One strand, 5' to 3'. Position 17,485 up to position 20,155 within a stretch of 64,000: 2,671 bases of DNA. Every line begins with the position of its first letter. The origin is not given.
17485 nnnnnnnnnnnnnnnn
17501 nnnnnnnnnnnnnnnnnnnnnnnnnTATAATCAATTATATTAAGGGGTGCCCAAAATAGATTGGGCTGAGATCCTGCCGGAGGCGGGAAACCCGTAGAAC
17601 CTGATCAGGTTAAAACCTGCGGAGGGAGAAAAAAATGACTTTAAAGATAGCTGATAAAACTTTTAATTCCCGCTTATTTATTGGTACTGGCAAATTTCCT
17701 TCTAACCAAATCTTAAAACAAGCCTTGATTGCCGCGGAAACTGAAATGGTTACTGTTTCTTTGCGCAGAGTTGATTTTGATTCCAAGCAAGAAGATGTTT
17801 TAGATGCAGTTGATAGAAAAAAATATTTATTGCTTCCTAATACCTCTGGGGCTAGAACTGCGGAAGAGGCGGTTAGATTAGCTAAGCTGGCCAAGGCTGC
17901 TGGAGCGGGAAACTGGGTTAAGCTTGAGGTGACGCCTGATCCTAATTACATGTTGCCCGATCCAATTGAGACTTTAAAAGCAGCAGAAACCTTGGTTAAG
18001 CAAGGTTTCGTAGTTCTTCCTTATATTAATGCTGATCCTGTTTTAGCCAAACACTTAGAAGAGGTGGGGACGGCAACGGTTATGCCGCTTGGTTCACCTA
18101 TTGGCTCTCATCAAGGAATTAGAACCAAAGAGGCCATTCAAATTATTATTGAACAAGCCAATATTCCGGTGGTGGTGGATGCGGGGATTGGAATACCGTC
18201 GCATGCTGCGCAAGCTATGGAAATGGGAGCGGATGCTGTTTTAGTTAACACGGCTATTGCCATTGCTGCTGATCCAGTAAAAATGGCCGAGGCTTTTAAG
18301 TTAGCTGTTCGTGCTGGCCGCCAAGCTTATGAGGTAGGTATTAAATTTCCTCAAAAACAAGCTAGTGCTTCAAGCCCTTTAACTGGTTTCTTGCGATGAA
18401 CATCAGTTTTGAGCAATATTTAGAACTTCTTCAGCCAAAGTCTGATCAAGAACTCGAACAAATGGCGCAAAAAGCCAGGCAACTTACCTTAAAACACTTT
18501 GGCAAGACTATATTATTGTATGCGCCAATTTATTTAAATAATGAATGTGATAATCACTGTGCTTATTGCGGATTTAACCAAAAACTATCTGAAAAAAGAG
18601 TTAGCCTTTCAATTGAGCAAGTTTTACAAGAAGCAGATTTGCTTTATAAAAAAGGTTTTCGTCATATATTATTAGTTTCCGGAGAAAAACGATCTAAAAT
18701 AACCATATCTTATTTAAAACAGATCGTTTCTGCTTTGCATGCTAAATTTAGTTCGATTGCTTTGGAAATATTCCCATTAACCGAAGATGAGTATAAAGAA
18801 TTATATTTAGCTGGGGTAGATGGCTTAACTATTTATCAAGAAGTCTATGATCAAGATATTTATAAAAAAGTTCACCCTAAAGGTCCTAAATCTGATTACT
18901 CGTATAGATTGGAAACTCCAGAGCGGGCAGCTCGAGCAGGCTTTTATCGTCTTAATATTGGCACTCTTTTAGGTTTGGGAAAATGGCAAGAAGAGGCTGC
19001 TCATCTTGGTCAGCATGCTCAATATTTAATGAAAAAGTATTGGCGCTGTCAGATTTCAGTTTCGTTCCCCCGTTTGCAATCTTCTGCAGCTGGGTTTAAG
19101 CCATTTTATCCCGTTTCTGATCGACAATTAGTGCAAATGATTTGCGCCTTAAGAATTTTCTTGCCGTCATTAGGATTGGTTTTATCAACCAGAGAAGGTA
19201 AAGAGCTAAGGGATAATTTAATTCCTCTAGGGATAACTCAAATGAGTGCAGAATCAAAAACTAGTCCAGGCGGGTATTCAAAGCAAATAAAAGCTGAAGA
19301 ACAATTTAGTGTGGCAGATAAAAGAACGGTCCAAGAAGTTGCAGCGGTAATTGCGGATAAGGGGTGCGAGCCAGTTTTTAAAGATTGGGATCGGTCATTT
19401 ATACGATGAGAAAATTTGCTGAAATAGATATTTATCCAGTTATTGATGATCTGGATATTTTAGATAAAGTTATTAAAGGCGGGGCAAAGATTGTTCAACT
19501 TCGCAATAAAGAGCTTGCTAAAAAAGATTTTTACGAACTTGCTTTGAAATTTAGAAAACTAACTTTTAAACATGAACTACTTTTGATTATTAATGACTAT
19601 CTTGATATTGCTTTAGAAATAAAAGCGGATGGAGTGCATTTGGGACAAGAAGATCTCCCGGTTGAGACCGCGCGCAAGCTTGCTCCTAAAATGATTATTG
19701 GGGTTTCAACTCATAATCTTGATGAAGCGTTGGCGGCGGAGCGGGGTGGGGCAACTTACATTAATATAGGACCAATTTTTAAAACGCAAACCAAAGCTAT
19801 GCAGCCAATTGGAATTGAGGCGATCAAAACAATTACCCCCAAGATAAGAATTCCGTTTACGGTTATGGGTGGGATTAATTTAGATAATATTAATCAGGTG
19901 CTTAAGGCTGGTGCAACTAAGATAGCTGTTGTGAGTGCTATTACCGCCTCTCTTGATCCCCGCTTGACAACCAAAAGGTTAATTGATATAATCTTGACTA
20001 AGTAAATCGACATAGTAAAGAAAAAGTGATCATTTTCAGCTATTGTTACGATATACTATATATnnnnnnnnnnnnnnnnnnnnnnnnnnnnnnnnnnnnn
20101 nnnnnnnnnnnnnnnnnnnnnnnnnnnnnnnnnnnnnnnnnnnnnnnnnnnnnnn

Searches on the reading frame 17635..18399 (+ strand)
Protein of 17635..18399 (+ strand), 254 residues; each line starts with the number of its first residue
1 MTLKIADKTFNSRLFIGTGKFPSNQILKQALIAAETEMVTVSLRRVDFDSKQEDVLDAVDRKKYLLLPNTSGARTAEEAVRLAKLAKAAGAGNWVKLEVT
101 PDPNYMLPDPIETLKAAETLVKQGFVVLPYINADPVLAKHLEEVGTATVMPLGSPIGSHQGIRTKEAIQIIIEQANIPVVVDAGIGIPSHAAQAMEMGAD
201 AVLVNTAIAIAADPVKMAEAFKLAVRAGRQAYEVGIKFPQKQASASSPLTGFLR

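Call 80: search_protein_families(library=pfam, proteins=[window:17635-18399:+], max_evalue=0.00001)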
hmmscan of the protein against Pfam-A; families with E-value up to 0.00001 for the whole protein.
window:17635-18399:+ (254 aa): 2 families
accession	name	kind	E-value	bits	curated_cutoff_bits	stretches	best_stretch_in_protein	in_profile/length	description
PF05690.20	ThiG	-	5.2e-110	367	23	1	4-248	1-247/247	Thiazole biosynthesis protein ThiG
PF00977.27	His_biosynth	-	5e-06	26.6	23.6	0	163-214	60-111/228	Histidine biosynthesis protein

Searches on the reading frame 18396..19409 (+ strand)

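Call 80: search_protein_families(library=pfam, proteins=[window:18396-19409:+], max_evalue=0.00001)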
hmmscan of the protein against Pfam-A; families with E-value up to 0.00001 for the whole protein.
window:18396-19409:+ (337 aa): 2 families
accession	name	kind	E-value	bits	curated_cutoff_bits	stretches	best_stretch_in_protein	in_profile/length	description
PF06968.18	BATS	-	5.9e-16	58.9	22.2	1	239-324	7-87/88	Biotin and Thiamin Synthesis associated domain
PF04055.27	Radical_SAM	-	1.6e-14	54.9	29.5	1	48-196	4-153/166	Radical SAM superfamily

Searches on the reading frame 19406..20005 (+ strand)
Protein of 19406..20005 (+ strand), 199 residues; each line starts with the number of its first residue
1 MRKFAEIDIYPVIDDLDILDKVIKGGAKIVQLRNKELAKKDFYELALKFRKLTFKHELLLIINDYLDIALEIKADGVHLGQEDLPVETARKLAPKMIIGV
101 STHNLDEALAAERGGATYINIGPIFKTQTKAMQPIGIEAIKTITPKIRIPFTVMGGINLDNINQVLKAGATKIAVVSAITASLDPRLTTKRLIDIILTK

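Call 80: search_protein_families(library=pfam, proteins=[window:19406-20005:+], max_evalue=0.00001)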
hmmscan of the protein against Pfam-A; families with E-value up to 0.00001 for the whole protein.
window:19406-20005:+ (199 aa): 1 family
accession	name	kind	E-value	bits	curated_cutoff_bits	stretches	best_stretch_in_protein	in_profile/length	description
PF02581.23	TMP-TENI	-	5.2e-60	202.3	27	1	15-179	14-180/180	Thiamine monophosphate synthase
